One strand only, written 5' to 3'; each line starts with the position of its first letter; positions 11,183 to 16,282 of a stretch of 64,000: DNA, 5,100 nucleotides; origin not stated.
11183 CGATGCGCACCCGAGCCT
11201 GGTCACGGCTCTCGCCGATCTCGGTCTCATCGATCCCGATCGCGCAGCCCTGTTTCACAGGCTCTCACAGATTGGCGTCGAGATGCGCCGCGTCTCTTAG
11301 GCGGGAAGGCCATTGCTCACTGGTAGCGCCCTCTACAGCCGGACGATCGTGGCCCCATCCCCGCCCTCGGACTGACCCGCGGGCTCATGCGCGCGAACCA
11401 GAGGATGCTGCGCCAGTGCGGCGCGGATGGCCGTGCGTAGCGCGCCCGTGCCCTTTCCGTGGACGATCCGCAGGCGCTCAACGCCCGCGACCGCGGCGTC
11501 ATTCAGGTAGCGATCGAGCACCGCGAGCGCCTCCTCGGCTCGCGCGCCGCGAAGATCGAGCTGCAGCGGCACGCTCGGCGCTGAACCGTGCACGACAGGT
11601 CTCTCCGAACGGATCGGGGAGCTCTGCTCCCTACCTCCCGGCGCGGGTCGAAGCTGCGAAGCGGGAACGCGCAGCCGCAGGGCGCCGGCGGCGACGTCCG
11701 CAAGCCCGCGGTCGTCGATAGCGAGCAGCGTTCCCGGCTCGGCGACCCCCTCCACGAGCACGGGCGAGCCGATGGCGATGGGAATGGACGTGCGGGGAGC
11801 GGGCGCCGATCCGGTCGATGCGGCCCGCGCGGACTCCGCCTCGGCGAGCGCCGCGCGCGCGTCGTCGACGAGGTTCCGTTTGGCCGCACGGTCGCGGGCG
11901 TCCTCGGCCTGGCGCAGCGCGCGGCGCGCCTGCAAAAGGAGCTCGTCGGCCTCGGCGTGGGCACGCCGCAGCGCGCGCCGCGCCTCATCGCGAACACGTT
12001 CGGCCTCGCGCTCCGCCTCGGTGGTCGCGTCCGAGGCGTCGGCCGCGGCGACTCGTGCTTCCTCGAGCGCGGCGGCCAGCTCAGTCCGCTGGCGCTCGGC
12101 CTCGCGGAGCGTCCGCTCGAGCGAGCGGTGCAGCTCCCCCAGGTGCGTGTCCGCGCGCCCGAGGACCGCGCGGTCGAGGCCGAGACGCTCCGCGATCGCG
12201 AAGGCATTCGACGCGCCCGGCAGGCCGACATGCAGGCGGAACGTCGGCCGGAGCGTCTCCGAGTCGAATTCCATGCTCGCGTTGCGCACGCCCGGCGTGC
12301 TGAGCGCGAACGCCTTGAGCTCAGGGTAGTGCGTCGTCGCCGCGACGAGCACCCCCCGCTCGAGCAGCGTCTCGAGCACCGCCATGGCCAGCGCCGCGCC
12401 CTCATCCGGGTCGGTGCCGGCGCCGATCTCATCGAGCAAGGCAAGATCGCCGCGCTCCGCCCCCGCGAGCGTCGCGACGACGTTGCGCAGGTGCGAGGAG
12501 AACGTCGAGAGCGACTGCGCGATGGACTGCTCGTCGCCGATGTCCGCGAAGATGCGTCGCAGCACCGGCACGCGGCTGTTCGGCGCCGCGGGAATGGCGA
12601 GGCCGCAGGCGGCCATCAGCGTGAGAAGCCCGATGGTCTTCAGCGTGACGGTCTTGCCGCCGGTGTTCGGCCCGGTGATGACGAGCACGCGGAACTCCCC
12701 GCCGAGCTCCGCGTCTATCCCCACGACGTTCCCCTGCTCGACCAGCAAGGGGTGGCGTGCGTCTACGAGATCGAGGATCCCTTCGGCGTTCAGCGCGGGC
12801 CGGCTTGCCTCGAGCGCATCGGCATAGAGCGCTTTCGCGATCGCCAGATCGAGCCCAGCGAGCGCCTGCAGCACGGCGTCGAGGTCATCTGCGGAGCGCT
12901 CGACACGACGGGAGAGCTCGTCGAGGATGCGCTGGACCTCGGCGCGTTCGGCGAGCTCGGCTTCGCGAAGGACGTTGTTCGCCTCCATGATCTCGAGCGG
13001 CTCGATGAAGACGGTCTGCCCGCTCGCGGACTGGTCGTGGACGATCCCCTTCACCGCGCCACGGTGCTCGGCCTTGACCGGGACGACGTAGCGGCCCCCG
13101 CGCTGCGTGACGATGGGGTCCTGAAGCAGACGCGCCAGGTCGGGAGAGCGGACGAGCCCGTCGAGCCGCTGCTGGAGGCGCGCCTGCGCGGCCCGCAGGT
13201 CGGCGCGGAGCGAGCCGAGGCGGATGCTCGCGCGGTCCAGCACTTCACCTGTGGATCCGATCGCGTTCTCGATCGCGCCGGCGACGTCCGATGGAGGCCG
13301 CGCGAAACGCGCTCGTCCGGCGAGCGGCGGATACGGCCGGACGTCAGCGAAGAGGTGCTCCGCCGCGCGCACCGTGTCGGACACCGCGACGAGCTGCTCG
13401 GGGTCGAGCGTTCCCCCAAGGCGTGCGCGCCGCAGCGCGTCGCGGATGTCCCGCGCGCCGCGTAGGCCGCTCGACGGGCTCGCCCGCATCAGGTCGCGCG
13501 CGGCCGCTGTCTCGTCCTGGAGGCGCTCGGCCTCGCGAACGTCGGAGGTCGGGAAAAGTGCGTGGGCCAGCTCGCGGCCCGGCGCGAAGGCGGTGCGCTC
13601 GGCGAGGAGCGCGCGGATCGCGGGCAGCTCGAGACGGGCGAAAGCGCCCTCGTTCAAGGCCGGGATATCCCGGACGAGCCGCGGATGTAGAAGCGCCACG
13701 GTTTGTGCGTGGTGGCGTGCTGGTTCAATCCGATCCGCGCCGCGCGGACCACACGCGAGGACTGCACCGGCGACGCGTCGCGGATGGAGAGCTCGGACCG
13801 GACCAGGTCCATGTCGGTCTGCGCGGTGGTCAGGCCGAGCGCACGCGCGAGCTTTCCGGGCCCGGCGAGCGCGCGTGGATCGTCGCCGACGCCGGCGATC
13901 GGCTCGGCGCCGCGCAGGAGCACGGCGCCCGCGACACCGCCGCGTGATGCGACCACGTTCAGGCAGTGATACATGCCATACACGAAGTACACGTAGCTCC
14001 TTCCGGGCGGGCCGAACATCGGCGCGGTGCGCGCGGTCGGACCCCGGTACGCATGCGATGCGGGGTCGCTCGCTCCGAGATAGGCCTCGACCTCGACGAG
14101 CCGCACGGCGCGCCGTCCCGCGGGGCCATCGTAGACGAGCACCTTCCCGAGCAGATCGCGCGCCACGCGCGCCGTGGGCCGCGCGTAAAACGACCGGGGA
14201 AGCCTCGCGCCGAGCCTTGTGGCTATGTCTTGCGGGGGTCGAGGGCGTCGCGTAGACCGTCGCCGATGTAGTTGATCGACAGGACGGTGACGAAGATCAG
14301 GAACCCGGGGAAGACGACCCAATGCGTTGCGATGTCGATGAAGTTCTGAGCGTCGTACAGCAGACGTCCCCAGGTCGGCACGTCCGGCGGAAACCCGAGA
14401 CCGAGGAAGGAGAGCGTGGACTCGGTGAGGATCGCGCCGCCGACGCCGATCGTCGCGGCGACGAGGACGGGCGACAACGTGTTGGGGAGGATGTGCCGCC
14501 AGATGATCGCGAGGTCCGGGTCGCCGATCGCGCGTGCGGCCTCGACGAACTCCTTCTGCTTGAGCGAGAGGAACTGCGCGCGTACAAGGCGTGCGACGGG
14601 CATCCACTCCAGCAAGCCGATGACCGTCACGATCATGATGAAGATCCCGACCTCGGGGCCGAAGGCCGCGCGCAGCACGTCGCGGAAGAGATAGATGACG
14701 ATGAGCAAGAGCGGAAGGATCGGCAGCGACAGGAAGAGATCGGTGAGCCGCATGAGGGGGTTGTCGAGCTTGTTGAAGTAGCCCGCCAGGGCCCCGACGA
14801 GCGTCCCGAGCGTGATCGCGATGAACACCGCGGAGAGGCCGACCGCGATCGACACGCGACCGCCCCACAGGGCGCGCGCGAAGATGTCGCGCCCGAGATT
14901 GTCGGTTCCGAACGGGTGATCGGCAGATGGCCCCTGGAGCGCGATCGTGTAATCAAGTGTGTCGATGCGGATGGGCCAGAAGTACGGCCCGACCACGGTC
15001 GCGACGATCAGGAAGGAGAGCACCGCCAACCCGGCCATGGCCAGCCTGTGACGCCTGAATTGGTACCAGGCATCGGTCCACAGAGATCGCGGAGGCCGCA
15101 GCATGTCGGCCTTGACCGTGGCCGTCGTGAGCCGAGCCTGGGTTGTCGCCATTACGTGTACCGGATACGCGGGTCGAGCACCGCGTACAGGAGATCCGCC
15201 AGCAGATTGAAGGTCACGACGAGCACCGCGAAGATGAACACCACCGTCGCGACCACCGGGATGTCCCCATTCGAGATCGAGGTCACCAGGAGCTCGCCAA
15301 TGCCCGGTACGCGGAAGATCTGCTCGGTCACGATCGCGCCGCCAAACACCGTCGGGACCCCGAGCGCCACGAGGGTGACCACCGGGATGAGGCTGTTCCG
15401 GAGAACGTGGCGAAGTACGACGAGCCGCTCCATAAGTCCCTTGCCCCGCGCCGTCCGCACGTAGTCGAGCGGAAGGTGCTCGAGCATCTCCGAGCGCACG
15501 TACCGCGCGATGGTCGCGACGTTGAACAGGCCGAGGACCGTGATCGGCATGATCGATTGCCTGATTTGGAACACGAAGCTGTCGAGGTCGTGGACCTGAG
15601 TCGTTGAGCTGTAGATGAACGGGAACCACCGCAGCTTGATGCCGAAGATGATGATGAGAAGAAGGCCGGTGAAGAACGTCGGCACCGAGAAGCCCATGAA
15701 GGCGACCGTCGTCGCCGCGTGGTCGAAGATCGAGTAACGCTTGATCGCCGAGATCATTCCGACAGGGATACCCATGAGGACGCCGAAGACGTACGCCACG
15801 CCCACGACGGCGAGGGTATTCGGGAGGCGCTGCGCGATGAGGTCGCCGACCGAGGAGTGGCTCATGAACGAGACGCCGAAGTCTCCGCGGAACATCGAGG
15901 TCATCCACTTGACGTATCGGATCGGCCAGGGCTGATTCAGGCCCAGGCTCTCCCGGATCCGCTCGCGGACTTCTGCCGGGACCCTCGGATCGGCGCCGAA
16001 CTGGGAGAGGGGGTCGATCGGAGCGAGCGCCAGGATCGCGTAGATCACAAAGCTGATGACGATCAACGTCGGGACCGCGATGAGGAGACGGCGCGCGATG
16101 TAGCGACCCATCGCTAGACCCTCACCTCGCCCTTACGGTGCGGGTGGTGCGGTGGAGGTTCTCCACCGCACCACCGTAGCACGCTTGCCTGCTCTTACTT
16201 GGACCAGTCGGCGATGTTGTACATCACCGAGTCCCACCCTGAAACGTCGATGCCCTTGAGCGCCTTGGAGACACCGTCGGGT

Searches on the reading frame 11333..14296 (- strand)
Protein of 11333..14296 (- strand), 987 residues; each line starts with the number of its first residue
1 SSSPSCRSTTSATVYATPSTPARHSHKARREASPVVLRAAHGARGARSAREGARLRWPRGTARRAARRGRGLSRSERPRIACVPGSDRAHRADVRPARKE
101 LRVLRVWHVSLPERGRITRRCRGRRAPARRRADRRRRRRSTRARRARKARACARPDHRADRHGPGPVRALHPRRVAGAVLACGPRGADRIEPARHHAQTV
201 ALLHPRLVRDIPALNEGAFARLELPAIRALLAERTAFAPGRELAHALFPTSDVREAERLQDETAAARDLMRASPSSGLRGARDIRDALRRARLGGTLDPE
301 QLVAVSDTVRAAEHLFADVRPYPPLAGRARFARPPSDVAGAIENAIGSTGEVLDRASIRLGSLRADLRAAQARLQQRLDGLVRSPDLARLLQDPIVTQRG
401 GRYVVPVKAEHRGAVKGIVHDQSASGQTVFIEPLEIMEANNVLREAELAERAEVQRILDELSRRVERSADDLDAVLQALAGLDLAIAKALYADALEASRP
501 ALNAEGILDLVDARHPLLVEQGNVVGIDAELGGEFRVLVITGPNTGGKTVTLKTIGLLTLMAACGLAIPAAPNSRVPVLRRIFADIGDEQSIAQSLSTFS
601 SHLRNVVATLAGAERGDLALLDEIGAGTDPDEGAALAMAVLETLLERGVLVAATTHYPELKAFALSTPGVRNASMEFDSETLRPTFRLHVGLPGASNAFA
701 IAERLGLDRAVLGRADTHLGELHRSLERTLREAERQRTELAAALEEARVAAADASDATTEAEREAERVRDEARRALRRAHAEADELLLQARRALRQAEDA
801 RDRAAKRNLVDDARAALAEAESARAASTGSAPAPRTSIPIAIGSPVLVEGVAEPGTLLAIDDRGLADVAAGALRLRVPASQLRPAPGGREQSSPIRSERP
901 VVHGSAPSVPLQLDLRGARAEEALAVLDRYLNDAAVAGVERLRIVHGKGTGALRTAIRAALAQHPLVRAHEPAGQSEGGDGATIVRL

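Call 5: search_protein_families(library=pfam, proteins=[window:11333-14296:-], max_evalue=0.001)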
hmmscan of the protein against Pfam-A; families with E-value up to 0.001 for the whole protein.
window:11333-14296:- (987 aa): 2 families
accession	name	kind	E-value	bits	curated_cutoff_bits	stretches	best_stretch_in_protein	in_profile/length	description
PF00488.27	MutS_V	-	6.8e-30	104.9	30.2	1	538-722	1-187/188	MutS domain V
PF01713.27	Smr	-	4e-24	85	25.7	1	913-987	1-76/77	Smr domain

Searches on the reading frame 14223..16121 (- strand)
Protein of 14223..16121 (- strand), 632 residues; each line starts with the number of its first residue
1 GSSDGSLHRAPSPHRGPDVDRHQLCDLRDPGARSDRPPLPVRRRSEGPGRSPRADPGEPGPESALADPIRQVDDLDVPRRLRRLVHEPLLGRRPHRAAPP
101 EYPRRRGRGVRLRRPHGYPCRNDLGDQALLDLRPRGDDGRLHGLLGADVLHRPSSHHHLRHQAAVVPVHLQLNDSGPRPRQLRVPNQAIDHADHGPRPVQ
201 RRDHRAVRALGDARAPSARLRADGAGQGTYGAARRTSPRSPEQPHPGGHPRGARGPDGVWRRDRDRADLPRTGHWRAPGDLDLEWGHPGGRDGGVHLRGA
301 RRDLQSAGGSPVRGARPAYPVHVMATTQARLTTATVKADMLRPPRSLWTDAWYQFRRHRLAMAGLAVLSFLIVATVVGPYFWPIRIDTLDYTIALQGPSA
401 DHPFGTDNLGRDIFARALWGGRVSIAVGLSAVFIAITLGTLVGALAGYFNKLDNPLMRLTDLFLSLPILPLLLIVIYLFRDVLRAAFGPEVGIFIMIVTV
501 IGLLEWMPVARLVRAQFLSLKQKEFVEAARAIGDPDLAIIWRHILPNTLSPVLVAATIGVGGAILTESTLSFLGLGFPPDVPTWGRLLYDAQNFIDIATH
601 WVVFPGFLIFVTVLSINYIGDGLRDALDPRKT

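Call 11: search_protein_families(library=pfam, proteins=[window:14223-16121:-], max_evalue=0.01)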
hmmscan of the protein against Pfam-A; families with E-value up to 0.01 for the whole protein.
window:14223-16121:- (632 aa): 2 families
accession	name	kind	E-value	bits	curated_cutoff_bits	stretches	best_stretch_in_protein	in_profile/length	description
PF00528.27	BPD_transp_1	-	8e-30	104.4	26.4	1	439-631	1-182/184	Binding-protein-dependent transport system inner membrane component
PF12911.12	OppC_N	-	1.6e-14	54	23.9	1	346-398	1-53/53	N-terminal TM domain of oligopeptide transport permease C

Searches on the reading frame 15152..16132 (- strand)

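Call 5: search_protein_families(library=pfam, proteins=[window:15152-16132:-], max_evalue=0.001)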
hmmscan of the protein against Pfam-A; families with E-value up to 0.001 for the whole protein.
window:15152-16132:- (326 aa): 2 families
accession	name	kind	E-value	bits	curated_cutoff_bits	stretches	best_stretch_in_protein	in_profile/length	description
PF00528.27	BPD_transp_1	-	1.2e-36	126.6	26.4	1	121-324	1-183/184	Binding-protein-dependent transport system inner membrane component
PF19300.4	BPD_transp_1_N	-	8.3e-12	45.7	23.8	1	8-109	1-113/114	Binding-prot-dependent transport system membrane comp, N-term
